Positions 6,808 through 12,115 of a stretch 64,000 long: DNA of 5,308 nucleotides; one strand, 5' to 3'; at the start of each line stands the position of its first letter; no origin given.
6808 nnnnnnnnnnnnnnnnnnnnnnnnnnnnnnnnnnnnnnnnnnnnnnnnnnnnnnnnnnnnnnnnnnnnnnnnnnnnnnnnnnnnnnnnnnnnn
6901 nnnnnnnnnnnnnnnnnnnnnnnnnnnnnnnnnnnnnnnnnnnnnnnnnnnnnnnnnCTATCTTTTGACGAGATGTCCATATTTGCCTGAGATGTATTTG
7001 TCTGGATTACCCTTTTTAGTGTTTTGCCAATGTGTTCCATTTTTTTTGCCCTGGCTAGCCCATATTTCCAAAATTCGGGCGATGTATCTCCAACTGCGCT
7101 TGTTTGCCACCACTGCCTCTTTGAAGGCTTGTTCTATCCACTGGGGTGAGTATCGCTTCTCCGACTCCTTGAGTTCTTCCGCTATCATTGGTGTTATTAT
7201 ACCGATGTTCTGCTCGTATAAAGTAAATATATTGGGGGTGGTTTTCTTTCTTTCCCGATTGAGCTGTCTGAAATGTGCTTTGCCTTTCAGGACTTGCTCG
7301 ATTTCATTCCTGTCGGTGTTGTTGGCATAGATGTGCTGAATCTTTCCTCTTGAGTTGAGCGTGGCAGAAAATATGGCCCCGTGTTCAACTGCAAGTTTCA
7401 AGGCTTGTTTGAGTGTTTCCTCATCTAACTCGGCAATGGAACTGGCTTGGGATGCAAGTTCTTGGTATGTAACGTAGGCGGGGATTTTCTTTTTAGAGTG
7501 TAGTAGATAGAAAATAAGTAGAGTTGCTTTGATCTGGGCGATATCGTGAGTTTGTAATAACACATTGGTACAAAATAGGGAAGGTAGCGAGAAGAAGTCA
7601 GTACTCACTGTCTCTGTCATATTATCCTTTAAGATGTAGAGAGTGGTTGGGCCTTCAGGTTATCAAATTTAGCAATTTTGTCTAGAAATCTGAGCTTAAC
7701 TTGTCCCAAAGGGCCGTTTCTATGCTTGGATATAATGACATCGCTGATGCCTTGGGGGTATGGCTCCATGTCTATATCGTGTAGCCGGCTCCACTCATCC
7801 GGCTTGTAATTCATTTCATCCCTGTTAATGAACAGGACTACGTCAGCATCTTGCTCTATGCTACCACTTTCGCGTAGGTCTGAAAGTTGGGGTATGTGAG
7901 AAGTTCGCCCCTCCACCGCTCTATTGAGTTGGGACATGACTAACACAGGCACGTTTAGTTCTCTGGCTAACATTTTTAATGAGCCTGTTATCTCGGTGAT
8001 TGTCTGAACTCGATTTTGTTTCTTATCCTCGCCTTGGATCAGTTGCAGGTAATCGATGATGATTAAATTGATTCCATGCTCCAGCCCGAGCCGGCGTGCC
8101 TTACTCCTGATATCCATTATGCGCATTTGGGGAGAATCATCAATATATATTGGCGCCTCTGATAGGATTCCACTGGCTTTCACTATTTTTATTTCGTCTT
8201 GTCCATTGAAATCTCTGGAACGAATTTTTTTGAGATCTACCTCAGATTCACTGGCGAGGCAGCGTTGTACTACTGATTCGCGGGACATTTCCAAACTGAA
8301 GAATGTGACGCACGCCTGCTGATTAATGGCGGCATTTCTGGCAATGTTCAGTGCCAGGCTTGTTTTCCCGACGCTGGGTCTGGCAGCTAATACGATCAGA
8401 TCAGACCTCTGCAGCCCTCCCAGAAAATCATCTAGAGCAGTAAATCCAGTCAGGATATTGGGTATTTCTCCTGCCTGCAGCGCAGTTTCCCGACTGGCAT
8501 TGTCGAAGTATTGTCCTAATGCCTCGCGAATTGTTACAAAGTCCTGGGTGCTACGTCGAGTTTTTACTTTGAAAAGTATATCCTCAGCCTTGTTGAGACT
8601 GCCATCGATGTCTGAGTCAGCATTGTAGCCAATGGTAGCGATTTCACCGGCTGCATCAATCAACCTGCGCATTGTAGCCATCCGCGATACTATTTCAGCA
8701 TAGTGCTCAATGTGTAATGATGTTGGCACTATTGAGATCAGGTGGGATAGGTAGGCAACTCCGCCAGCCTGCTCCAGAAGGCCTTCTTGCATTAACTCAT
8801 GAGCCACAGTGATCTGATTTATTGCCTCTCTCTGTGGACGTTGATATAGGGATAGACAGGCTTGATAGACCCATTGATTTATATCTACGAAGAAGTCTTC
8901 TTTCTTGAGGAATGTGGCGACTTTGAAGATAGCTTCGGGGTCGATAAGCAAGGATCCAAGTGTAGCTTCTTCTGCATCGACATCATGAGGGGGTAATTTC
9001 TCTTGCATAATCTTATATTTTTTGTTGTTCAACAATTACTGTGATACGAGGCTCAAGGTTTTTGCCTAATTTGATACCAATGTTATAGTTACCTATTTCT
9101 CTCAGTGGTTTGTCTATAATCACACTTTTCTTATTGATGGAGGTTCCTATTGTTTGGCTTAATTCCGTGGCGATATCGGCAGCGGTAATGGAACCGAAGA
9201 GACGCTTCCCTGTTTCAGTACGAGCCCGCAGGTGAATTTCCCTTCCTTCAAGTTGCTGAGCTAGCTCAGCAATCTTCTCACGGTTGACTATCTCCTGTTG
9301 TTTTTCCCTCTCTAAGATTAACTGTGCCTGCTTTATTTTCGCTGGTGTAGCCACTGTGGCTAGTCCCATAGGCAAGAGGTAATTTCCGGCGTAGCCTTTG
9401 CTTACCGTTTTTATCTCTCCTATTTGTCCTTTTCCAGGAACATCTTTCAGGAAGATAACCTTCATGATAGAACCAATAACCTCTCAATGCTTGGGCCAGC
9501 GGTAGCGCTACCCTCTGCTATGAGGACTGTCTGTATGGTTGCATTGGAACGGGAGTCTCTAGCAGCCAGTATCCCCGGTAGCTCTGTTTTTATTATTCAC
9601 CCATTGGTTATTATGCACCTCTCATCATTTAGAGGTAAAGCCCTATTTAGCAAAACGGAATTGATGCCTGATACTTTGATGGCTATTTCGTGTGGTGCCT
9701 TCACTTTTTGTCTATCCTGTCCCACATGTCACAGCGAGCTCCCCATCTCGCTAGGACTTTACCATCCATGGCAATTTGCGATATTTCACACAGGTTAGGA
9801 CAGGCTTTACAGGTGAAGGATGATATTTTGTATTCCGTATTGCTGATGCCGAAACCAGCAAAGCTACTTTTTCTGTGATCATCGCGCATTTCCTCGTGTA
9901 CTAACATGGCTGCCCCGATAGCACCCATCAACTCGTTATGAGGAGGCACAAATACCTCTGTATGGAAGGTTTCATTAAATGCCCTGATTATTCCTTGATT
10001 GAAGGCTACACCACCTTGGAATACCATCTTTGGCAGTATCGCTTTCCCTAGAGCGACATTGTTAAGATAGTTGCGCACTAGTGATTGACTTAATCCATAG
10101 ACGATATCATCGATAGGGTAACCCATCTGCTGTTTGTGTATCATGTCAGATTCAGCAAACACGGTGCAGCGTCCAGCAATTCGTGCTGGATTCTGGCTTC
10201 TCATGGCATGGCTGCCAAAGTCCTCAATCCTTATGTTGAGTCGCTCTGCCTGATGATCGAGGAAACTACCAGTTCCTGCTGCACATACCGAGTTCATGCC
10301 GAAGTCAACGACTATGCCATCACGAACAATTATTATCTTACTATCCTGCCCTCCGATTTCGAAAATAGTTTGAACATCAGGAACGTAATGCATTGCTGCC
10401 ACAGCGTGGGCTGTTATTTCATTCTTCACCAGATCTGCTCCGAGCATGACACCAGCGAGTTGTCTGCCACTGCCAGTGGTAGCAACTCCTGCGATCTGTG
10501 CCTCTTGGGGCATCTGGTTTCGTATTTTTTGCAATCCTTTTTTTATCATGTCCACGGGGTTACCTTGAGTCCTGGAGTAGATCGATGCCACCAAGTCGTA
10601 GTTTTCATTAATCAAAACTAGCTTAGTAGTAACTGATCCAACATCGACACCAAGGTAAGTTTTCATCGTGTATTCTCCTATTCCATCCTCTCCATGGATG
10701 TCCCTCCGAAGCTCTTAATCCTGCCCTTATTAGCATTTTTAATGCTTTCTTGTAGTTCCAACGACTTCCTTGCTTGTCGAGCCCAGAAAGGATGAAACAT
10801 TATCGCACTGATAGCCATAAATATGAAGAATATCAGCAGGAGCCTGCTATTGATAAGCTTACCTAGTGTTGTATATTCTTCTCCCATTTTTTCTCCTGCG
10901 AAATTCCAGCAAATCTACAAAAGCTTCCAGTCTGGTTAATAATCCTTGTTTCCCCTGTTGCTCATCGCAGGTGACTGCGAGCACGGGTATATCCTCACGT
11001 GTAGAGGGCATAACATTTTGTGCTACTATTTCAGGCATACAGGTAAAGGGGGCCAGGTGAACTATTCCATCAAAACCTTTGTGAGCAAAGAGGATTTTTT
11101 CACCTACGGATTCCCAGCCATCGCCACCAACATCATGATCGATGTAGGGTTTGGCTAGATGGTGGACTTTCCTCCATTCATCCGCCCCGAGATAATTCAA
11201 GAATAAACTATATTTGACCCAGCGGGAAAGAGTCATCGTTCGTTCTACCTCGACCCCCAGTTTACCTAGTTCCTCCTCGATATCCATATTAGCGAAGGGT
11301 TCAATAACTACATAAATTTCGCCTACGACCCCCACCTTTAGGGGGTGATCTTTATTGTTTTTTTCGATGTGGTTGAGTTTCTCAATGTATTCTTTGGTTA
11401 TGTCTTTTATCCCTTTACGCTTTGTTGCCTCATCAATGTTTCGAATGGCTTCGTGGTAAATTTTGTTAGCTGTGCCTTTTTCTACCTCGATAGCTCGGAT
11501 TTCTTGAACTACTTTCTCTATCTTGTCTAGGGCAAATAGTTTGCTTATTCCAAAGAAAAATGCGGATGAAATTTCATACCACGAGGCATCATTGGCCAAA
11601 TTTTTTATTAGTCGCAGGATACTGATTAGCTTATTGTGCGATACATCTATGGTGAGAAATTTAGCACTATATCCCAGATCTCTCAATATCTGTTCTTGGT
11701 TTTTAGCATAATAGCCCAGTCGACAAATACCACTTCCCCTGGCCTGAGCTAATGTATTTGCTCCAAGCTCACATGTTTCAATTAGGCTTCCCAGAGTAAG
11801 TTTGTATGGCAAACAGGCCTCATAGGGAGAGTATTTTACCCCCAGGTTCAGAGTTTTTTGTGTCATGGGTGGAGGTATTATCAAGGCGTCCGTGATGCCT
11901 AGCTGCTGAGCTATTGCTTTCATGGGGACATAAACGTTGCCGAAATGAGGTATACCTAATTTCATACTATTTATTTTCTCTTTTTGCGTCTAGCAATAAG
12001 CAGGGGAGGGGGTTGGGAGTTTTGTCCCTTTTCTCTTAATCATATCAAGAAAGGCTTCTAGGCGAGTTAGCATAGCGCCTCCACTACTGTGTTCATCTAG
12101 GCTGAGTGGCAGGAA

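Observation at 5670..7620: Helicase loader with two complete AAA+ modules in an rplI-dnaB-dnaD-dnaC operon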

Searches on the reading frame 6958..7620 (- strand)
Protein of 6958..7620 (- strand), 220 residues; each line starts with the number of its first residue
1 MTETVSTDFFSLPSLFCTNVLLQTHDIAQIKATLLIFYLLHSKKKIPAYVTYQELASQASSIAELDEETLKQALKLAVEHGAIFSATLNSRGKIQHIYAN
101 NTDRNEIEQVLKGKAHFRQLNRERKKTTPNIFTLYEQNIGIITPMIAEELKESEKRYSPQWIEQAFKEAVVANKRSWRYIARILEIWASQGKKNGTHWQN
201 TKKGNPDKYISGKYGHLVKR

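Call 3: search_protein_families(library=pfam, proteins=[window:6958-7620:-], max_evalue=0.01)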
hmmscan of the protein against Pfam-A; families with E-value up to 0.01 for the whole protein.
window:6958-7620:- (220 aa): 1 family
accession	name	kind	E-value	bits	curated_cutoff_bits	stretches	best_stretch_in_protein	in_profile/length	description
PF07261.16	DnaB_2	-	1.1e-10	41.5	22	1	132-194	1-66/74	Replication initiation and membrane attachment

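Call 4: search_protein_families(library=ncbifam, proteins=[window:6958-7620:-], max_evalue=0.01)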
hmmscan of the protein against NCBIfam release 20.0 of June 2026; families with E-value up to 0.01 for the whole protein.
window:6958-7620:- (220 aa): 1 family
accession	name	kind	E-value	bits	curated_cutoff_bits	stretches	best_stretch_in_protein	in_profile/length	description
TIGR01446.1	DnaD_dom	domain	5.3e-12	45.8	24.95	1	131-192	1-65/73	DnaD domain protein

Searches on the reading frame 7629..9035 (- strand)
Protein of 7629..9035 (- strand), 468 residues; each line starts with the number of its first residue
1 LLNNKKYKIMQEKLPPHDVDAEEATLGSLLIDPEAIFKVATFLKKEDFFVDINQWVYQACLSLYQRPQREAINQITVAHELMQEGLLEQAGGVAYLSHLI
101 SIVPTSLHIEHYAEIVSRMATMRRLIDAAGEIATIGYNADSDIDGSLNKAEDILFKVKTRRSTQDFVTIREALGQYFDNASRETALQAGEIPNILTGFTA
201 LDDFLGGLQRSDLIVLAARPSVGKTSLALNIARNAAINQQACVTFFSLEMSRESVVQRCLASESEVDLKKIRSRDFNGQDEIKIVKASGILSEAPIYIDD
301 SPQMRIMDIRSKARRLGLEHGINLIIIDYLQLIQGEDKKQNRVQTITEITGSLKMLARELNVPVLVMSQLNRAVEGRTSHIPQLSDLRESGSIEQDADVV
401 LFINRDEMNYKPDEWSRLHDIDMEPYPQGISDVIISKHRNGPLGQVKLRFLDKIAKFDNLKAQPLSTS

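Call 3: search_protein_families(library=pfam, proteins=[window:7629-9035:-], max_evalue=0.01)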
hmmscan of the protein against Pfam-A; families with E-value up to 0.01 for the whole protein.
window:7629-9035:- (468 aa): 4 families
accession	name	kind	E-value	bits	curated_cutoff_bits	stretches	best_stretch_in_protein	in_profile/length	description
PF03796.21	DnaB_C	-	1.9e-97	326.1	27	1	194-459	2-255/255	DnaB-like helicase C terminal domain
PF00772.26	DnaB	-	2.2e-27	95.5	23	1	15-117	2-102/103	DnaB-like helicase N terminal domain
PF13481.12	AAA_25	-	1.8e-11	44.5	27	1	195-370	16-190/195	AAA domain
PF06745.19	ATPase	-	7.2e-06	26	26.6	1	196-355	3-153/231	KaiC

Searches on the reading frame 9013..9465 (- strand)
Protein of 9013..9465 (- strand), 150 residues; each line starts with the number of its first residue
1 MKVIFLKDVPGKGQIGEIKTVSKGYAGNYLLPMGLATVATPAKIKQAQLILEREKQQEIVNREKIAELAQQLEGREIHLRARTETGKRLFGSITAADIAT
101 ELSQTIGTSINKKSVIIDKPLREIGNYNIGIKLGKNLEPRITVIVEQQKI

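Call 3: search_protein_families(library=pfam, proteins=[window:9013-9465:-], max_evalue=0.01)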
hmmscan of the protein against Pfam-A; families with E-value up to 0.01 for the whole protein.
window:9013-9465:- (150 aa): 2 families
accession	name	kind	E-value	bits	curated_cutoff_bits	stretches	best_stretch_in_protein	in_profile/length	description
PF01281.25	Ribosomal_L9_N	-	9.5e-20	70.3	20.7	1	1-46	1-46/47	Ribosomal protein L9, N-terminal domain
PF03948.19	Ribosomal_L9_C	-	1.8e-19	70.4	23.2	1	65-146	3-85/86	Ribosomal protein L9, C-terminal domain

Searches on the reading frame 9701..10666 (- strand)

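Call 57: search_protein_families(library=pfam, proteins=[window:9701-10666:-], max_evalue=0.001)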
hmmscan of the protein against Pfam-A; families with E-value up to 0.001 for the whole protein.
window:9701-10666:- (321 aa): 1 family
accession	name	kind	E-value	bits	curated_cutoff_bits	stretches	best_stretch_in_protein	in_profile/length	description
PF01869.26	BcrAD_BadFG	-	1.1e-48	166.6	31.5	1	5-255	1-270/271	BadF/BadG/BcrA/BcrD ATPase family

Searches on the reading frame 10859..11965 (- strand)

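Call 57: search_protein_families(library=pfam, proteins=[window:10859-11965:-], max_evalue=0.001)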
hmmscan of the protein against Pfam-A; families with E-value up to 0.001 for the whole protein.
window:10859-11965:- (368 aa): 1 family
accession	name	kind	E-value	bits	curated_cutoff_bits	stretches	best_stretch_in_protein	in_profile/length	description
PF09989.15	DUF2229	-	4.9e-11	43.1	29.4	1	142-240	121-212/218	CoA enzyme activase uncharacterised domain (DUF2229)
